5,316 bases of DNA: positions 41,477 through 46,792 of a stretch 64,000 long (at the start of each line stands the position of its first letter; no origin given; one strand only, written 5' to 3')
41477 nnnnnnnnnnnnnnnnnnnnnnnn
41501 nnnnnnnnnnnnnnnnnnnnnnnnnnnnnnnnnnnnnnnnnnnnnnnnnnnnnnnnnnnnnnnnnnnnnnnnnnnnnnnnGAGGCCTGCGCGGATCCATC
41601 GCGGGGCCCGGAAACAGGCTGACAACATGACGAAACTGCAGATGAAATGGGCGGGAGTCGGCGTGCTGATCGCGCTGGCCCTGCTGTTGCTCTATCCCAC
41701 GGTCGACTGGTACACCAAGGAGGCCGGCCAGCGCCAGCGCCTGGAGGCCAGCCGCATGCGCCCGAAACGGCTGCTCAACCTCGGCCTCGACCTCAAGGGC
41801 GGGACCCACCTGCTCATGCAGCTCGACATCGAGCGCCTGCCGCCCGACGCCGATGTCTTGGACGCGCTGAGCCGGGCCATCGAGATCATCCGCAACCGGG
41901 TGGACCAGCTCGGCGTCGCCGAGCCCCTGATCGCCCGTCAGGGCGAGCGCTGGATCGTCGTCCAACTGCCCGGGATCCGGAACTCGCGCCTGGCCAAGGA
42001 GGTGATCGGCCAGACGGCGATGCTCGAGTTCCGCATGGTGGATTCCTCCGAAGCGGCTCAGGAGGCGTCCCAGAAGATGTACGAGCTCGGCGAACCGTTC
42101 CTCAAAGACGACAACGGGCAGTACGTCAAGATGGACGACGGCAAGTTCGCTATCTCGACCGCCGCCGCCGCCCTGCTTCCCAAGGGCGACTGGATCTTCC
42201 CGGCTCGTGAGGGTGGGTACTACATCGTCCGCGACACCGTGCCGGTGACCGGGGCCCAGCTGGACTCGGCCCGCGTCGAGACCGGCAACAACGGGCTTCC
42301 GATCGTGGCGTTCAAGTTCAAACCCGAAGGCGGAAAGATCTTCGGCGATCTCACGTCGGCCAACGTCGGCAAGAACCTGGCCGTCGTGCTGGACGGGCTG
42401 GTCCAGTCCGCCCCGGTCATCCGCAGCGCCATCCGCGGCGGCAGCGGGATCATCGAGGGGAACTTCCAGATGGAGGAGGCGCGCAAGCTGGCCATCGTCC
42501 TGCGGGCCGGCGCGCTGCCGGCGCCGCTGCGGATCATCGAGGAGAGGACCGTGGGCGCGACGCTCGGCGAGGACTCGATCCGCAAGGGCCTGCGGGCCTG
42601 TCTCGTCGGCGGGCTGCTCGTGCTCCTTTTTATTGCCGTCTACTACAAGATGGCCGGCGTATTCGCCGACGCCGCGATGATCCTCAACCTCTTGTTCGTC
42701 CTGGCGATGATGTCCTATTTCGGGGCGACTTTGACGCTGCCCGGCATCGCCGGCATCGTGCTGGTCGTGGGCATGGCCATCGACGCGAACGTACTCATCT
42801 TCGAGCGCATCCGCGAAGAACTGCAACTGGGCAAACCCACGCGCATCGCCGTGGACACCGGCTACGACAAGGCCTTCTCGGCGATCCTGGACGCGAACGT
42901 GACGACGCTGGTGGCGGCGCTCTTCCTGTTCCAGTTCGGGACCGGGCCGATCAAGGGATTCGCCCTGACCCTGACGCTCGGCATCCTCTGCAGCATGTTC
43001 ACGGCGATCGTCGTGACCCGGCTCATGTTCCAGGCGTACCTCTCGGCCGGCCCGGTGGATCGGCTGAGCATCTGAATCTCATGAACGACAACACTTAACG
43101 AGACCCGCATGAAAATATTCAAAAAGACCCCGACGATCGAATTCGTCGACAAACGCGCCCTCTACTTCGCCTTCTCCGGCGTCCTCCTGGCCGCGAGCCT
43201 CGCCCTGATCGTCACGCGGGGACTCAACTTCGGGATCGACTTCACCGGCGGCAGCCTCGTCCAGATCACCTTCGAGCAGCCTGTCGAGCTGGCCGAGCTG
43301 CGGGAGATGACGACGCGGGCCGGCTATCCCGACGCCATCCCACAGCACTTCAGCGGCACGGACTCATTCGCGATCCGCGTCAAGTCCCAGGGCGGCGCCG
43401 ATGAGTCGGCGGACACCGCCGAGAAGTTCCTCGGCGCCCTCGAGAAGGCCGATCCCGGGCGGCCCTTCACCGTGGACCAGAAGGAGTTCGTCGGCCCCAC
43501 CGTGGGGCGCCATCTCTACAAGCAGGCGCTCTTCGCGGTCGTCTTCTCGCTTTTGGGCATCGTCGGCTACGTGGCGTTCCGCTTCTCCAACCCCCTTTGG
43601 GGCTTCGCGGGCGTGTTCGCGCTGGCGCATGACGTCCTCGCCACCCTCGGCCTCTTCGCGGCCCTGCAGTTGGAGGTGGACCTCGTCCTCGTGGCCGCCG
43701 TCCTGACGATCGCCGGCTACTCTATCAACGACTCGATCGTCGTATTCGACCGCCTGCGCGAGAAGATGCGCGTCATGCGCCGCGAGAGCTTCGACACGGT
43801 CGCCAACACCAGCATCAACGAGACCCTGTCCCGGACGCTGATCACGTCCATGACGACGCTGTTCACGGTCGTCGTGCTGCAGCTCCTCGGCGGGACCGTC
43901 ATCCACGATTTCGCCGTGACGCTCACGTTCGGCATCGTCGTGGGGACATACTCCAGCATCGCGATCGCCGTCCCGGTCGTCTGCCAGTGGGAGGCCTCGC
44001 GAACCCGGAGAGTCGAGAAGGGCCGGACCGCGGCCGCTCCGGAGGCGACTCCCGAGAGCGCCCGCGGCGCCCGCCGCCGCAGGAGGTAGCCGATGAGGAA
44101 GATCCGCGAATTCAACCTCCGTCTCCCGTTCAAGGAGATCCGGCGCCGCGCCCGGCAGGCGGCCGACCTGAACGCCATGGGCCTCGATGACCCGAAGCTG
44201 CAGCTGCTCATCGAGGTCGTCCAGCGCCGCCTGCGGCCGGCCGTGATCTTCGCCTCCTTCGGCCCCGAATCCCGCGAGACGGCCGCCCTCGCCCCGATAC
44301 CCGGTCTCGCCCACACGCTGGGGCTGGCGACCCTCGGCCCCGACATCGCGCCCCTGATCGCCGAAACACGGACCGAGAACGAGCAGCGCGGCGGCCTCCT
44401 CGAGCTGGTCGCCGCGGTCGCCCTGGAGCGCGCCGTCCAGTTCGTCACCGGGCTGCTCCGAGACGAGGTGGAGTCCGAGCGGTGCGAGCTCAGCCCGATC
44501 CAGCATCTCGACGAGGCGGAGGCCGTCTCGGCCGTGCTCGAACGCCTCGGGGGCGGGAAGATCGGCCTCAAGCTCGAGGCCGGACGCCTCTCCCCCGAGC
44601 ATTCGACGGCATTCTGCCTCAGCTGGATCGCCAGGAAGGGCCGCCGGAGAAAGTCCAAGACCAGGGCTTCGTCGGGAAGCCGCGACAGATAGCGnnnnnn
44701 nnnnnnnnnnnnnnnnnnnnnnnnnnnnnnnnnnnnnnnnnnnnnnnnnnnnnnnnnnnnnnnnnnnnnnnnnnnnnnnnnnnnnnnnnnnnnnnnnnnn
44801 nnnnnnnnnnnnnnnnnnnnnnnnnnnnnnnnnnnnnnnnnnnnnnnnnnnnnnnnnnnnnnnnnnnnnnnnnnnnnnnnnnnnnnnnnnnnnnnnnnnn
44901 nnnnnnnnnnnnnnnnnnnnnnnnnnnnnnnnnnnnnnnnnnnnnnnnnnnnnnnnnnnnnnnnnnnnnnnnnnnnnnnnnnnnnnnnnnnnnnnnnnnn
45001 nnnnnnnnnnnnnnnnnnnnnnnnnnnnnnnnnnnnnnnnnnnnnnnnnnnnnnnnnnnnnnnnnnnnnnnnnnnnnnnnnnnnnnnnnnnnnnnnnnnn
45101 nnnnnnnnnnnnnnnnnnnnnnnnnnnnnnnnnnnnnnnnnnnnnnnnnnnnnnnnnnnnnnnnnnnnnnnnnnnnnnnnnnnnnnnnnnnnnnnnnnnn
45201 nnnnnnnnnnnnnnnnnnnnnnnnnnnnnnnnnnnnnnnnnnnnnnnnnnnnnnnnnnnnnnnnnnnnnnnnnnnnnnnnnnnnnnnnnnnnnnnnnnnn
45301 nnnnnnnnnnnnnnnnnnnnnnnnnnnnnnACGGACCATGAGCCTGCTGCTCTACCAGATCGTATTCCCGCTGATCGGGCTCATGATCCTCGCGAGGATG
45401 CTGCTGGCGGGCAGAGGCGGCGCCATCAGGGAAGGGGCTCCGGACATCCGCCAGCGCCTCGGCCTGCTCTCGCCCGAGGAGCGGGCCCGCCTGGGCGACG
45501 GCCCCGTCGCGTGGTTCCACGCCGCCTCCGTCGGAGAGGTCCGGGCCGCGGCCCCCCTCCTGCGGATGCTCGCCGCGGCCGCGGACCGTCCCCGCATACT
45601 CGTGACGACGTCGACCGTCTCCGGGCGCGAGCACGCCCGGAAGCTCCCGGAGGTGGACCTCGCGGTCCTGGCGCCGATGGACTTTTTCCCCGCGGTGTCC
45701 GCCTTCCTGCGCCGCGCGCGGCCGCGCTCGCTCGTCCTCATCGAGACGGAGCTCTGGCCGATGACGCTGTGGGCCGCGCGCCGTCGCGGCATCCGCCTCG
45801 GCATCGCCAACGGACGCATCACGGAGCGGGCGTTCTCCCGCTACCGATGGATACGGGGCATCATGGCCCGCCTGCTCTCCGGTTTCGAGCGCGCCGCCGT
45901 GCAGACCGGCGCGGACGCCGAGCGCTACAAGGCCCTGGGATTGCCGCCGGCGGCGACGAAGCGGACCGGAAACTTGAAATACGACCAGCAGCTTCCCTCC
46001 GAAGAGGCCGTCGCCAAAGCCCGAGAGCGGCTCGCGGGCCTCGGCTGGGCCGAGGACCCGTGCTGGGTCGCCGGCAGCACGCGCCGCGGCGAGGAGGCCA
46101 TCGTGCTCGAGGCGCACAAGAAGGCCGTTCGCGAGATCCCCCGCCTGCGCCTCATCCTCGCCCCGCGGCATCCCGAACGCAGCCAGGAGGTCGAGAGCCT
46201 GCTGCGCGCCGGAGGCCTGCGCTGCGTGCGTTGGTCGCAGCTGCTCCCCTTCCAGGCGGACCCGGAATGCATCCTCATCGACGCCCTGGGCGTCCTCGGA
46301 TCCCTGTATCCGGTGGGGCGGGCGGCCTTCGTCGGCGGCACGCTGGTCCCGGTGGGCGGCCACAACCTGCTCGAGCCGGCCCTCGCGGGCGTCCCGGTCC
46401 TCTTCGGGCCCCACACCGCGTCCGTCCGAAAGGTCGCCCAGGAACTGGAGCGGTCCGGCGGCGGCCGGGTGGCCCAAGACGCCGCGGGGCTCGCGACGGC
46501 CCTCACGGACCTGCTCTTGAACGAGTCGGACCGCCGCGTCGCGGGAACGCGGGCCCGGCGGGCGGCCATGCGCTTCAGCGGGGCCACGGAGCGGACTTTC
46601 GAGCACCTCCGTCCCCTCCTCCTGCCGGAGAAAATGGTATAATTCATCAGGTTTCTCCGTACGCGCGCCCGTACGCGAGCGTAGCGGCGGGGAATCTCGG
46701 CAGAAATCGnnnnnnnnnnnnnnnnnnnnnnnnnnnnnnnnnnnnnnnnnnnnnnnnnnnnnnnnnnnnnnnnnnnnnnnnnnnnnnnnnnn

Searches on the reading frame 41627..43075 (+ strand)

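Call 62: search_protein_families(library=pfam, proteins=[window:41627-43075:+], max_evalue=0.0001)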
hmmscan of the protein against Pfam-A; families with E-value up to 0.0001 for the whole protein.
window:41627-43075:+ (482 aa): 5 families
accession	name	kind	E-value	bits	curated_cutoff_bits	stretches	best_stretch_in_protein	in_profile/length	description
PF22599.2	SecDF_P1_head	-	1.9e-33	115.2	27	1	194-299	7-114/114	SecDF, P1 head subdomain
PF21760.3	SecD_1st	-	1.4e-26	92.2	27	1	82-139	2-59/60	Protein translocase subunit SecDF, P1 domain, N-terminal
PF02355.23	SecD_SecF_C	-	1e-21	77.6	20.5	1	302-464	14-179/189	Protein export membrane protein SecD/SecF, C-terminal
PF03176.21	MMPL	-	9.6e-07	28.5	20.5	1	335-461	167-292/333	MMPL family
PF07549.19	Sec_GG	-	1.5e-05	24.8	20.3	1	50-67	8-25/28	SecD/SecF GG Motif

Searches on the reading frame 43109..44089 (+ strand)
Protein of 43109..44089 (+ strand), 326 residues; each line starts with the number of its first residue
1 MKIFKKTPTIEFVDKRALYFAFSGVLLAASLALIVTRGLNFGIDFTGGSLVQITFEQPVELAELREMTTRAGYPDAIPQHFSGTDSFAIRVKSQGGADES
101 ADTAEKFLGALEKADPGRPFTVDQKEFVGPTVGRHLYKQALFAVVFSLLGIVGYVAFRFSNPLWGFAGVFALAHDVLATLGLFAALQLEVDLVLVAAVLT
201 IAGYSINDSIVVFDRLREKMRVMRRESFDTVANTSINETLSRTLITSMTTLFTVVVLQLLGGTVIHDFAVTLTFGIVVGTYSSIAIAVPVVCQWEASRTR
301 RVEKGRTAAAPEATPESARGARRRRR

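Call 62: search_protein_families(library=pfam, proteins=[window:43109-44089:+], max_evalue=0.0001)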
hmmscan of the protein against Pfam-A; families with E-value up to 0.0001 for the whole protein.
window:43109-44089:+ (326 aa): 2 families
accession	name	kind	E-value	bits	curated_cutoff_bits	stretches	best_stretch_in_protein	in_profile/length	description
PF02355.23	SecD_SecF_C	-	1.5e-60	204.3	20.5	1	120-295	13-187/189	Protein export membrane protein SecD/SecF, C-terminal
PF07549.19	Sec_GG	-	3.2e-12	46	20.3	1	33-59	2-28/28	SecD/SecF GG Motif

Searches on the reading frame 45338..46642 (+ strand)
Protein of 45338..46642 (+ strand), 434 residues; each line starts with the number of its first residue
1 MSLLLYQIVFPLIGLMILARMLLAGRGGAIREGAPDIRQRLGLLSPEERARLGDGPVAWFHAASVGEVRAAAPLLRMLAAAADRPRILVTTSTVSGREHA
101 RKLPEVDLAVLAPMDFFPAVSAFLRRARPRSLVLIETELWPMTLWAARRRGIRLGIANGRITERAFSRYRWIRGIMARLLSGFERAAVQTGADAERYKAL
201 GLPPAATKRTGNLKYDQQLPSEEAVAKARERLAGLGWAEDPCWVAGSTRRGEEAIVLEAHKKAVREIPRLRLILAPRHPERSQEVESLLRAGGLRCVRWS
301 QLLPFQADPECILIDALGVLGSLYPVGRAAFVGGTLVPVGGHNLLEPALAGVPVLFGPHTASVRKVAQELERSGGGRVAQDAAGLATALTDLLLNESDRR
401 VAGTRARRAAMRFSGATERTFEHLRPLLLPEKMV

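Call 62: search_protein_families(library=pfam, proteins=[window:45338-46642:+], max_evalue=0.0001)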
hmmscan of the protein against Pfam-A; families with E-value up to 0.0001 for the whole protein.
window:45338-46642:+ (434 aa): 1 family
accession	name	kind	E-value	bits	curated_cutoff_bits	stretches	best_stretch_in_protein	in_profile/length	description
PF04413.22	Glycos_transf_N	-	1.1e-52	178.7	23.9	1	37-217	3-179/179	3-Deoxy-D-manno-octulosonic-acid transferase (kdotransferase)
